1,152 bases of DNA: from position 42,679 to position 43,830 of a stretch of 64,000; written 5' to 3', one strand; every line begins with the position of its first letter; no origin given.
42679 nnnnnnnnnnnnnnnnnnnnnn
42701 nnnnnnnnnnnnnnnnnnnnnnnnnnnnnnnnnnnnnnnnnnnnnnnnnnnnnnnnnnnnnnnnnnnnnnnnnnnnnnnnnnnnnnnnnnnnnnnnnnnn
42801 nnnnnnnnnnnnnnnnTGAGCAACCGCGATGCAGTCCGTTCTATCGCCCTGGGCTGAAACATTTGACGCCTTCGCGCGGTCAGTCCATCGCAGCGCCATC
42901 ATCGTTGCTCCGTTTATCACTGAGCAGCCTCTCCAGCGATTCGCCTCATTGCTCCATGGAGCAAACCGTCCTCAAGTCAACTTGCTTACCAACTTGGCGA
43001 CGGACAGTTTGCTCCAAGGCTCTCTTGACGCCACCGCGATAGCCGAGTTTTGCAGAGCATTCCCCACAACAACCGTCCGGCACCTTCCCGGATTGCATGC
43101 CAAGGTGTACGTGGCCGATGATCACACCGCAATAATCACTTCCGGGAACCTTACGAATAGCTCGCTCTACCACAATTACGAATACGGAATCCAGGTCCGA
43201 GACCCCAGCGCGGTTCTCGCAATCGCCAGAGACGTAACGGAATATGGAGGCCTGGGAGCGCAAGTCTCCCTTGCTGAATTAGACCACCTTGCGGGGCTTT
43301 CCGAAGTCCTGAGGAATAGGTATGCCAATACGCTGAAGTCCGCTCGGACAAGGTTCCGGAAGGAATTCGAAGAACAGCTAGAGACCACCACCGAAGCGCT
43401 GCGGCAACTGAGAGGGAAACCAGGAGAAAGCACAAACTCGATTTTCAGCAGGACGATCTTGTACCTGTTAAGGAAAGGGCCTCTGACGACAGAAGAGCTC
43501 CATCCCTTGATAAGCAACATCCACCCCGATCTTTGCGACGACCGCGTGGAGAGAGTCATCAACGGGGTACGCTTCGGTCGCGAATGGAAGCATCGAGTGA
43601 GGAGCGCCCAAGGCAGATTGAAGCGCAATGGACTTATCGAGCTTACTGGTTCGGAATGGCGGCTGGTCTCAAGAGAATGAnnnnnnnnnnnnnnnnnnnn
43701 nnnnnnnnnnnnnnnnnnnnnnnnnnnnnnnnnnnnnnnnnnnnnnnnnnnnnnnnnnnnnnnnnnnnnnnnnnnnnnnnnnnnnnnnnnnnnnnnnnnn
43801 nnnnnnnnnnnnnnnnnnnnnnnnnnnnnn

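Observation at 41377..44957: Low-GC mini-island: Mrr-like nuclease with novel N-domain, single-HKD PLD nuclease, methyltransferase remnant, DUF4238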

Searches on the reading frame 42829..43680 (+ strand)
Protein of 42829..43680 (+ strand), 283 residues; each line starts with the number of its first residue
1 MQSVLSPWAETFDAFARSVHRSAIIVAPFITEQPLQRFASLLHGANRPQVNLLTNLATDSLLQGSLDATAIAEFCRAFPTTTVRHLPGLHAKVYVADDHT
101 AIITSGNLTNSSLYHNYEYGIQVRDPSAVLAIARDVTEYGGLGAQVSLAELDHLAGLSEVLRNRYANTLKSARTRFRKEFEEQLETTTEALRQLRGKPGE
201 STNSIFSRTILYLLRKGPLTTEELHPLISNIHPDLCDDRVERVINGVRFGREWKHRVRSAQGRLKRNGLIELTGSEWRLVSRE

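Call 3: search_protein_families(library=pfam, proteins=[window:42829-43680:+], max_evalue=1)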
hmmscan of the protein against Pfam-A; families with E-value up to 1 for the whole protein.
window:42829-43680:+ (283 aa): 2 families
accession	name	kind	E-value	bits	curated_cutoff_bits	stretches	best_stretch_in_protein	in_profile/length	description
PF13091.12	PLDc_2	-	2.1e-10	41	27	1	21-133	11-125/132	PLD-like domain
PF00614.28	PLDc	-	0.0021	18.5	21.9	1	89-112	5-28/28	Phospholipase D Active site motif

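Call 4: search_protein_families(library=padloc, proteins=[window:42829-43680:+], max_evalue=1)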
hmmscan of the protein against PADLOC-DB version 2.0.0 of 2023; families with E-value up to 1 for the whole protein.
window:42829-43680:+ (283 aa): 30 families (the best 25 are shown)
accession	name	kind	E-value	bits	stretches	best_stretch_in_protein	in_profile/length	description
PDLC02607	DrmC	-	1.1e-11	42.5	1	84-134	198-248/265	DrmC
PDLC02614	DrmC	-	3.4e-11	41.2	1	85-134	100-145/153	DrmC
PDLC02599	DrmC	-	1.3e-09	35.5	1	8-135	10-131/387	DrmC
PDLC02585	DrmC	-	1.8e-09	35.6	1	89-133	194-238/253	DrmC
PDLC02588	DrmC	-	2.7e-09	35.1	1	87-141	191-245/256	DrmC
PDLC02595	DrmC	-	3.9e-09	34.6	1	85-125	206-245/269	DrmC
PDLC03829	ZacB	-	1.2e-08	32.3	1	20-186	227-386/586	-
PDLC02597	DrmC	-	9.3e-08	30.2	1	88-130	184-224/242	DrmC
PDLC02606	DrmC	-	1.4e-07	29.5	1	89-129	123-163/182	DrmC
PDLC02587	DrmC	-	2.1e-07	28.2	1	87-132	203-248/267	DrmC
PDLC02609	DrmC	-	7.2e-07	27.4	1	21-138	109-231/241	DrmC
PDLC02602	DrmC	-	9.8e-07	26.1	1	86-126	195-235/381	DrmC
PDLC02589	DrmC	-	1.8e-05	22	1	89-132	204-246/264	DrmC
PDLC02604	DrmC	-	1.9e-05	23.1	1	89-124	32-67/92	DrmC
PDLC03922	MkoB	-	3.3e-05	21.4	1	67-149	374-446/610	-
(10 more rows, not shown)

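Call 5: search_protein_families(library=ncbifam, proteins=[window:42829-43680:+], max_evalue=1)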
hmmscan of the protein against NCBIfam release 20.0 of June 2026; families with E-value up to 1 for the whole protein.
window:42829-43680:+ (283 aa): 5 families
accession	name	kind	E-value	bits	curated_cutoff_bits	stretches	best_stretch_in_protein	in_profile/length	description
NF038319.1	DISARM_DrmC_I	equivalog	1.5e-13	50.8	133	1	24-136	110-231/236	DISARM system phospholipase D-like protein DrmC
NF008427.0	PRK11263.1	equivalog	0.021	13.9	281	1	89-127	289-327/409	cardiolipin synthase ClsB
NF009107.0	PRK12452.1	equivalog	0.023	13.4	787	1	87-139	424-476/509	cardiolipin synthase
NF007917.1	PRK10632.1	equivalog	0.12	11.5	425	1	57-116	97-156/303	HTH-type transcriptional activator AaeR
NF010490.0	PRK13912.1-1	equivalog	0.13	12.3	211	1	90-119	106-135/159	nuclease NucT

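Call 18: find_encoding_contigs(protein=window:42829-43680:+, flank=8000, max_places=5)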
Protein window:42829-43680:+ (283 aa): no gene with exactly this product is on record in the collection.

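Call 20: find_homologous_proteins(query=window:42829-43680:+)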
Query window:42829-43680:+ (283 aa): 956 proteins with E <= 0.001 among 2221 candidates; the best 120 are listed.
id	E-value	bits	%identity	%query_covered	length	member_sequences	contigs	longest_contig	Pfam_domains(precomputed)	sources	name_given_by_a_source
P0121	1.5e-183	626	100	100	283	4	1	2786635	PF13091.13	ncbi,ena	-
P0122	3.0e-131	455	71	100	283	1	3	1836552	PF13091.13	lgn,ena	-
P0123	9.6e-131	453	72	100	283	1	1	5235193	PF13091.13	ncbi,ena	-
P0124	1.5e-127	443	71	99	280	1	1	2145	PF13091.13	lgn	-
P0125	1.4e-123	430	69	100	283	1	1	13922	PF13091.13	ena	-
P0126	2.8e-121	422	67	99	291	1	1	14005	PF13091.13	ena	-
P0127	5.7e-121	421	66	99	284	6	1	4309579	PF13091.13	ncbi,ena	-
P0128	8.8e-121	420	67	99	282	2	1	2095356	PF13091.13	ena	-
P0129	9.8e-121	420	65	98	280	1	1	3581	PF13091.13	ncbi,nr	ncbi:MAG: phospholipase D-like domain-containing protein [Dehalococcoidia bacterium]|nr:phospholipas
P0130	2.3e-120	419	67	99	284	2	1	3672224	PF13091.13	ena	-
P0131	3.2e-120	419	68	99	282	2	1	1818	PF13091.13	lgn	-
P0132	9.6e-120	417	65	99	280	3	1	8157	PF13091.13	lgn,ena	-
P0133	1.7e-119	416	65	99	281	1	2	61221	PF13091.13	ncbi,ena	-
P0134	2.3e-119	416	60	100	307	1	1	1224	PF13091.13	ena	-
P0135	2.9e-119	416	64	100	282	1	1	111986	PF13091.13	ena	-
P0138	5.0e-119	415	65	99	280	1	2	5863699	PF13091.13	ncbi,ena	-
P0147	5.9e-117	408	65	99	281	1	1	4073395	PF13091.13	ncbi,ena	-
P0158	1.3e-115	404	63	99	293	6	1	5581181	PF13091.13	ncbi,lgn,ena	-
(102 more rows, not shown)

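Call 21: find_encoding_contigs(protein=P0121, flank=10000, max_places=3)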
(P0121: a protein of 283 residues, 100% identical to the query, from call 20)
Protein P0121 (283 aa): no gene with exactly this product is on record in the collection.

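Call 22: find_encoding_contigs(protein=P0123, flank=8000, max_places=3)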
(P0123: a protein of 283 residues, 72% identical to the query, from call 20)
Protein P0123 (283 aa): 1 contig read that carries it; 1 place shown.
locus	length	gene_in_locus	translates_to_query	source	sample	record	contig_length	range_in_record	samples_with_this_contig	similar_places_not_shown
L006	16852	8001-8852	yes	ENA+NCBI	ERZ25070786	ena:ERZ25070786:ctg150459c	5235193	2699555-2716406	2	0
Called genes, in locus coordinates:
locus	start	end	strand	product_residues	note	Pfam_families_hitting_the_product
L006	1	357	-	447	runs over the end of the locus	PF07394:DUF1501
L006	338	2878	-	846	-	PF02368:Big_2 (weak), PF07583:PSCyt2, PF07587:PSD1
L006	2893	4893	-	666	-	-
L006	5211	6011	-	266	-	PF12006:DUF3500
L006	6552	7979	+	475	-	PF04471:Mrr_cat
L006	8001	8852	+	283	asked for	PF13091:PLDc_2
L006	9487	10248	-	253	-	PF03328:HpcH_HpaI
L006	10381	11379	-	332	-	PF01408:GFO_IDH_MocA, PF02894:GFO_IDH_MocA_C, PF22725:GFO_IDH_MocA_C3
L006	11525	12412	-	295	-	PF01261:AP_endonuc_2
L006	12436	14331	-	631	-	PF02776:TPP_enzyme_N, PF00205:TPP_enzyme_M, PF02775:TPP_enzyme_C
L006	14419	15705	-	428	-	PF12698:ABC2_membrane_3, PF01061:ABC2_membrane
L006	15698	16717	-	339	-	PF00005:ABC_tran, PF13304:AAA_21, PF13732:DrrA1-3_C (weak)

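Call 23: find_encoding_contigs(protein=P0127, flank=8000, max_places=3)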
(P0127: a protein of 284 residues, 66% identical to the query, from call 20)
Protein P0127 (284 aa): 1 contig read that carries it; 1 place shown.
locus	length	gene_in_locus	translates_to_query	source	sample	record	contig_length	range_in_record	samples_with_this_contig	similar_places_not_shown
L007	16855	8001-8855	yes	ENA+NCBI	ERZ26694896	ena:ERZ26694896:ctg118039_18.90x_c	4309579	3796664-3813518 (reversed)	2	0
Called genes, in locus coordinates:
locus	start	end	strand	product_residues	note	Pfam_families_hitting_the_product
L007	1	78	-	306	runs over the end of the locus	PF00561:Abhydrolase_1, PF12146:Hydrolase_4, PF12697:Abhydrolase_6, PF03096:Ndr (weak)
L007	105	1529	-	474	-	PF01425:Amidase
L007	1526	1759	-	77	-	-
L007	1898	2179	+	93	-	-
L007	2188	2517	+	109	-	PF12441:CopG_antitoxin (weak)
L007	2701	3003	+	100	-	-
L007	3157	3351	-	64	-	-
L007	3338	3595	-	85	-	PF04365:BrnT_toxin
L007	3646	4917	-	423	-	PF05977:MFS_3, PF07690:MFS_1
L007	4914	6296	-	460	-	PF05977:MFS_3, PF07690:MFS_1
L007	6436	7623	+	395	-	PF00108:Thiolase_N, PF00109:ketoacyl-synt, PF02803:Thiolase_C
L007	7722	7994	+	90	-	-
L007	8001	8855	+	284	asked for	PF13091:PLDc_2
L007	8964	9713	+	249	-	PF08797:HIRAN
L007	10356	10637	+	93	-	-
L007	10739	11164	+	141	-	-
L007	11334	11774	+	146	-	PF02566:OsmC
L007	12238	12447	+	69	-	-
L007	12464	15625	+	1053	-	PF00133:tRNA-synt_1, PF01921:tRNA-synt_1f (faint), PF09334:tRNA-synt_1g (faint), PF08264:Anticodon_1, PF19302:DUF5915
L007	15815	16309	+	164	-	PF00027:cNMP_binding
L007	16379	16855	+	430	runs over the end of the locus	PF13302:Acetyltransf_3, PF13523:Acetyltransf_8, PF13189:Cytidylate_kin2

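Call 24: find_related_loci(query=window:42829-43680:+, collection=genome_contigs, flank=6000)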
Query window:42829-43680:+ (283 aa) in genome_contigs; peptide patterns used: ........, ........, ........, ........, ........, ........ (x = any residue, [..] = any of these).
145 stretches matched a pattern; 2 encode a relative of the query (tblastn E <= 1e-3); 2 distinct loci.
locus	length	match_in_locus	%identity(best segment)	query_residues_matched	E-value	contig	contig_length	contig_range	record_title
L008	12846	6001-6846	68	1-282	2e-132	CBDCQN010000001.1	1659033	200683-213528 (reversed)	MAG: Dehalococcoidia bacterium isolate 997938ad-5f2c-4502-9bad-db81906396c3 genome assembly, contig: contig_1, whole gen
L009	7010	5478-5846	37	4-130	6e-19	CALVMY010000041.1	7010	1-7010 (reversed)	MAG: uncultured Bacilli bacterium isolate E19__bin364 genome assembly, contig: E19__k127_9222231, whole genome shotgun s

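Call 29: find_related_loci(query=A1, collection=metagenome_contigs, flank=5000)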
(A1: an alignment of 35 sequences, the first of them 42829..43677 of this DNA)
Query A1 (283 aa) in metagenome_contigs; peptide patterns used: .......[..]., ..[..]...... (x = any residue, [..] = any of these).
411 stretches matched a pattern; 362 encode a relative of the query (tblastn E <= 1e-3); the best 80 are kept; 80 distinct loci.
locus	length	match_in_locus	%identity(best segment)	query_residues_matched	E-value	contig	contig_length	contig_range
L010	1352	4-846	62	1-281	4e-134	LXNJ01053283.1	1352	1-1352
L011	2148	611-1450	58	1-280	7e-115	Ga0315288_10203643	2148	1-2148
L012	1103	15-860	56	1-282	1e-115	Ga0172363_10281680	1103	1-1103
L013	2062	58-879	58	6-279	6e-112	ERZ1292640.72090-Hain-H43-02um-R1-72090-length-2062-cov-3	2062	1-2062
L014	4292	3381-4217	54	4-282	2e-102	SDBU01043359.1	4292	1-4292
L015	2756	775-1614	47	1-277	5e-80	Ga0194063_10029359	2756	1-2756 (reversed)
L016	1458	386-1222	48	2-277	1e-82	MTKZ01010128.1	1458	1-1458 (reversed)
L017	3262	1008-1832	45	7-279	2e-76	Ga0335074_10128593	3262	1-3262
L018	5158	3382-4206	45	7-279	7e-76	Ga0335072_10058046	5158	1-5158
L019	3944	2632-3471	47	6-283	2e-76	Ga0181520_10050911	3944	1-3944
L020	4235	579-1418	45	1-277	3e-74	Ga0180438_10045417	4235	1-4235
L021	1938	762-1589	47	6-279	3e-76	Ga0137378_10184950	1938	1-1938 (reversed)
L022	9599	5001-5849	43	1-280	2e-73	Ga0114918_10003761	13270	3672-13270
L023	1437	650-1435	47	1-259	2e-77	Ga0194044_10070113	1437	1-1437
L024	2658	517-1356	45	1-277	1e-73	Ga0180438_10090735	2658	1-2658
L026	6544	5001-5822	44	7-277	2e-72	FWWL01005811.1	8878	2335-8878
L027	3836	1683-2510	44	4-279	3e-72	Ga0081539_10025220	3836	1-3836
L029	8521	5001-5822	45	6-277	9e-72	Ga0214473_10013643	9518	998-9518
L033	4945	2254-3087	44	6-281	5e-71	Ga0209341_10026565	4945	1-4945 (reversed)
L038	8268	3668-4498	43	8-281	6e-70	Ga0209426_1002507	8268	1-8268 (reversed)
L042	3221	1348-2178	41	1-277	7e-70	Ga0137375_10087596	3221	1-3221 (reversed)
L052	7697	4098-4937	43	4-281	4e-69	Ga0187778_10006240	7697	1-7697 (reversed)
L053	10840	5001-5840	43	4-281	3e-69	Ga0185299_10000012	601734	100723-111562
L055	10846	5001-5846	43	3-281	1e-68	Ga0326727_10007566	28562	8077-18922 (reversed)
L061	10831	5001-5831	45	6-280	5e-68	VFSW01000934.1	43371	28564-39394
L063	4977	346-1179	42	6-281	1e-67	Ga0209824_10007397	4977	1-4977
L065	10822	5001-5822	43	8-279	2e-67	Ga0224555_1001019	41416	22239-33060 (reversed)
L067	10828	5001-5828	45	6-279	2e-67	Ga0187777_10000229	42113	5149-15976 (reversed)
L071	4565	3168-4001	43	4-279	9e-67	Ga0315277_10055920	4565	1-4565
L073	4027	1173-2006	43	6-281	2e-66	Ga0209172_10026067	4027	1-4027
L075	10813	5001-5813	41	4-280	4e-66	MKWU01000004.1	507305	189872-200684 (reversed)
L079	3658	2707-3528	43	8-279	1e-66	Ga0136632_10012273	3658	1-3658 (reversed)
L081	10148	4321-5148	43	6-279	4e-66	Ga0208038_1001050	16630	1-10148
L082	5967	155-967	42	2-270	3e-66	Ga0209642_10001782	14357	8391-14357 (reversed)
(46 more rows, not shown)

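Call 33: search_protein_families(library=pfam, proteins=[L055:5831-6565:+, L065:5806-6546:+, L073:187-1140:+, L073:2026-2304:+, L067:5921-6250:+, L061:5934-7562:+, L017:1868-2674:+, L019:3556-3942:+, L071:3920-4564:+, L079:1970-2683:+], max_evalue=0.01)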
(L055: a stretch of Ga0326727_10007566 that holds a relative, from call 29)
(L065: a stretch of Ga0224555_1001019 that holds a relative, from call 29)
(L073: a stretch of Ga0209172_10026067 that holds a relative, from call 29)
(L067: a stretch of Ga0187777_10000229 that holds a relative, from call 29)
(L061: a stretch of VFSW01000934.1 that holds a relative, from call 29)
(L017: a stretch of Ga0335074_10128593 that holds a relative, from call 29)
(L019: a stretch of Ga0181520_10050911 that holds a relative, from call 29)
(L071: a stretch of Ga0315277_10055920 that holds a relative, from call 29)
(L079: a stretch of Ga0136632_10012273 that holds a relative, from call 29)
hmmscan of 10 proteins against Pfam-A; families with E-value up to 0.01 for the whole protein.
L055:5831-6565:+ (244 aa): 2 families
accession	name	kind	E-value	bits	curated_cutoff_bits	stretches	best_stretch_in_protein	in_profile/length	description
PF13391.12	HNH_2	-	7.9e-12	45.3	21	1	134-182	1-65/66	HNH endonuclease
PF20296.3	MTaX1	-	3e-06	28.2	25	1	12-65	57-110/111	Methylase-associated X1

L065:5806-6546:+ (246 aa): 2 families
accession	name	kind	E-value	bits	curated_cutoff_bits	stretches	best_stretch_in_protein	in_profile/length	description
PF13391.12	HNH_2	-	3.2e-11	43.3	21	1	136-185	1-66/66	HNH endonuclease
PF20296.3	MTaX1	-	3.5e-06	28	25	1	4-67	47-110/111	Methylase-associated X1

L073:187-1140:+ (317 aa): 1 family
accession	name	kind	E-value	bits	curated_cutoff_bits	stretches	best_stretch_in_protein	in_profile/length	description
PF01555.25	N6_N4_Mtase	-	6e-17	62.8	26.7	1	42-179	1-129/221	DNA methylase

L073:2026-2304:+ (92 aa): 1 family
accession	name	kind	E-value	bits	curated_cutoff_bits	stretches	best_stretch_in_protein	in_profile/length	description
PF13391.12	HNH_2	-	0.00064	20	21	1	8-32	42-66/66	HNH endonuclease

L067:5921-6250:+ (109 aa): 1 family
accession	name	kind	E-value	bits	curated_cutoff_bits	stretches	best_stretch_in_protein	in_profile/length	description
PF13391.12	HNH_2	-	3.8e-11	43.1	21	1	2-49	3-66/66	HNH endonuclease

L061:5934-7562:+ (542 aa): 2 families
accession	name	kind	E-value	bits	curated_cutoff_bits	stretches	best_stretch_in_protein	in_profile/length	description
PF06762.20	LMF1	-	2.5e-50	171.2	27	1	136-294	3-161/163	Lipase maturation factor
PF25179.1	LMF1_C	-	2.9e-45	154.2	34.2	1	384-519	1-139/139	Lipase maturation factor C-terminal domain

L017:1868-2674:+ (268 aa): 2 families
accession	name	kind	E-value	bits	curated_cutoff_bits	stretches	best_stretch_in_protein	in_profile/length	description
PF13391.12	HNH_2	-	3e-11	43.5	21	1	158-207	1-66/66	HNH endonuclease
PF20296.3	MTaX1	-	0.00015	22.7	25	1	48-89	69-110/111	Methylase-associated X1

L019:3556-3942:+ (129 aa): 1 family
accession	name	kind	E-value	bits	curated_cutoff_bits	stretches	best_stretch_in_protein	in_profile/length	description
PF20296.3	MTaX1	-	2.5e-18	67.1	25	1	2-91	19-110/111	Methylase-associated X1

L071:3920-4564:+ (215 aa): 1 family
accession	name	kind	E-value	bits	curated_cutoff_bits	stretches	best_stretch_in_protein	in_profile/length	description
PF01797.21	Y1_Tnp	-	2.1e-23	83.2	23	1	93-207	2-121/121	Transposase IS200 like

L079:1970-2683:+ (237 aa): 1 family
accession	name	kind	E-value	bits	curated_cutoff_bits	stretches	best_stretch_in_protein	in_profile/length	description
PF01555.25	N6_N4_Mtase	-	1e-09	39.2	26.7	1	42-187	1-132/221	DNA methylase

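Call 38: search_solved_structures(query=A1, max_evalue=1)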
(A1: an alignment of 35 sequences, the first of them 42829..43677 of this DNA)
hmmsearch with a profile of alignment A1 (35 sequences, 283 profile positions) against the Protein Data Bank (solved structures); distinct sequences matched with E-value up to 1: 21.
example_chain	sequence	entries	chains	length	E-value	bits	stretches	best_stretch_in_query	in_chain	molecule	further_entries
7e0m_A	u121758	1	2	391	0.0059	18.9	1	86-134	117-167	Phospholipase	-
6u8z_A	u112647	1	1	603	0.011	17.9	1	82-133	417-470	Phospholipase D1,Phospholipase D1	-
7clg_A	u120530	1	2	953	0.012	17.9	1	81-125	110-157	Putative helicase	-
6ohr_A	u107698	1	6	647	0.013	17.8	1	82-133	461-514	Phospholipase D1, chimeric constuct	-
6ohm_A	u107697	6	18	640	0.02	17.1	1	83-128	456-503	Phospholipase D2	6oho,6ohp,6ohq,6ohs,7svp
7bqr_A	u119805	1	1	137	0.058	15.6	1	165-274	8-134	Mussoc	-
9vbj_A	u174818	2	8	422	0.15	14.3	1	39-144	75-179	5'-3' exonuclease PLD4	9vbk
6ehi_A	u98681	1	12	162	0.19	14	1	77-132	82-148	Nuclease NucT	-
8v08_A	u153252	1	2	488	0.19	13.9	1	47-144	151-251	5'-3' exonuclease PLD4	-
5y3x_A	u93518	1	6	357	0.34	13.1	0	122-153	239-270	Beta-xylanase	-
8q1k_A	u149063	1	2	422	0.35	13.1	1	50-144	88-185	5'-3' exonuclease PLD3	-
8q1x_A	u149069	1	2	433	0.37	13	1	50-144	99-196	5'-3' exonuclease PLD3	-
8s86_A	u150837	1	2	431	0.37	13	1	50-144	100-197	5'-3' exonuclease PLD3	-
9vbg_A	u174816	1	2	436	0.37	13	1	50-144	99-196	5'-3' exonuclease PLD3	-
2lem_A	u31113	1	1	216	0.37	13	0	147-199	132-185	Apolipoprotein A-I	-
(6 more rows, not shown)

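Call 47: predict_structure(alignment_id=A1)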
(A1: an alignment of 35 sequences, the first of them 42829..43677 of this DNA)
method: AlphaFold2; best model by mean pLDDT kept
length: 283 residues; sequences in the alignment: 35
mean_pLDDT: 91.3   pTM: 0.86
mean pLDDT of the five models: 91.3, 91.2, 90.0, 86.4, 82.6
residues with pLDDT >= 90: 218; 70-90: 53; 50-70: 8; < 50: 4
segments of 3 or more residues with pLDDT < 50: none
pLDDT, mean of each block of 10 residues (from residue 1): 63 92 96 94 81 96 95 96 95 94 91 83 95 95 95 96 91 88 93 85 94 96 97 91 85 95 97 96 60
secondary structure, 60 per line:
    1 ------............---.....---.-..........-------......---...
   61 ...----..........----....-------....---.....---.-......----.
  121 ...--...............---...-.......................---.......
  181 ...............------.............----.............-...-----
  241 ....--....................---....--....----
elements in order: H7-18 E22-26 H32-41 E49-54 H58-63 H68-77 E82-85 E93-96 E100-104 H110-115 E120-123 H126-140 E144-146 H148-170 H174-195 H202-214 H221-231 E241-244 E247-251 H252-266 E270-273 E276-279

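Call 48: search_dna_similar(query=window:42829-43677:+, collection=plasmids, mode=protein, max_rows=25)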
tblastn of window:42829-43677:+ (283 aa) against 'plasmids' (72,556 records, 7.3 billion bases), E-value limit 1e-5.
Records with a match: 56; places in all: 56; records where one place covers at least 80% of the query: 0.
Best place of each record, by identity: <60% 56.
By first word of the organism name: Agrobacterium 51; Rhizobium 5.
By predicted mobility (MOB-suite, as given by PLSDB): non-mobilizable 48; conjugative 8.
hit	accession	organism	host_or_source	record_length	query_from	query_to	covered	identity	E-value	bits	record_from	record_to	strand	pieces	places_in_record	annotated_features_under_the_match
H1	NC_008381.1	Rhizobium johnstonii 3841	-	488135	6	130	44%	31.5%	7e-9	64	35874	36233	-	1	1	phospholipase D family protein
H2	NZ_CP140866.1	Rhizobium leguminosarum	Trifolium pratense,whole organism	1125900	6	130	44%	31.2%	6e-9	64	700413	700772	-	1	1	record has no annotation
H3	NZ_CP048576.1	Agrobacterium tumefaciens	-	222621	4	126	43%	30.6%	3e-9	65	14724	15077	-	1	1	phospholipase D family protein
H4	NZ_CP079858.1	Agrobacterium fabrum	-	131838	4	125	43%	30.1%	1e-8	63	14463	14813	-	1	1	phospholipase D-like domain-containing protein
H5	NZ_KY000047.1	Agrobacterium tumefaciens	-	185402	4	121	42%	31.1%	2e-9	65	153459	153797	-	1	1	phospholipase D-like domain-containing protein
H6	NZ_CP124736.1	Agrobacterium larrymoorei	-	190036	4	121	42%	31.1%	2e-9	65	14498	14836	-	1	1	phospholipase D-like domain-containing protein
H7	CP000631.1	Rhizobium rhizogenes K84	-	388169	4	126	43%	28.5%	9e-9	64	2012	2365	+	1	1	hypothetical protein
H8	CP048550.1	Agrobacterium tumefaciens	walnut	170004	4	125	43%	27.9%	3e-7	59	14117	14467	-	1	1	hypothetical protein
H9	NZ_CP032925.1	Agrobacterium tumefaciens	Euonymus sp.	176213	4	125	43%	27.9%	3e-7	59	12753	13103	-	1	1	phospholipase D-like domain-containing protein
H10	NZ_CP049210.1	Agrobacterium rubi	Raspberry,cell culture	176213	4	125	43%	27.9%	3e-7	59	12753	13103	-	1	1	phospholipase D-like domain-containing protein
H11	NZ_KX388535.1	Agrobacterium tumefaciens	Euonymus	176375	4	125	43%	27.9%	3e-7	59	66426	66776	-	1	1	phospholipase D-like domain-containing protein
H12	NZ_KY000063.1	Agrobacterium fabrum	-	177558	4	125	43%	27.9%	3e-7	59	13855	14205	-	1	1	phospholipase D-like domain-containing protein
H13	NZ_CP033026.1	Agrobacterium fabrum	Prunus sp.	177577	4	125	43%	27.9%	3e-7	59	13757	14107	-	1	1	phospholipase D-like domain-containing protein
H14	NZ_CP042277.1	Agrobacterium tumefaciens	Juglans regia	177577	4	125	43%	27.9%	3e-7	59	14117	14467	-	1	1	phospholipase D-like domain-containing protein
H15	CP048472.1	Agrobacterium tumefaciens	walnut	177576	4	125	43%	27.9%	3e-7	59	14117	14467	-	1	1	hypothetical protein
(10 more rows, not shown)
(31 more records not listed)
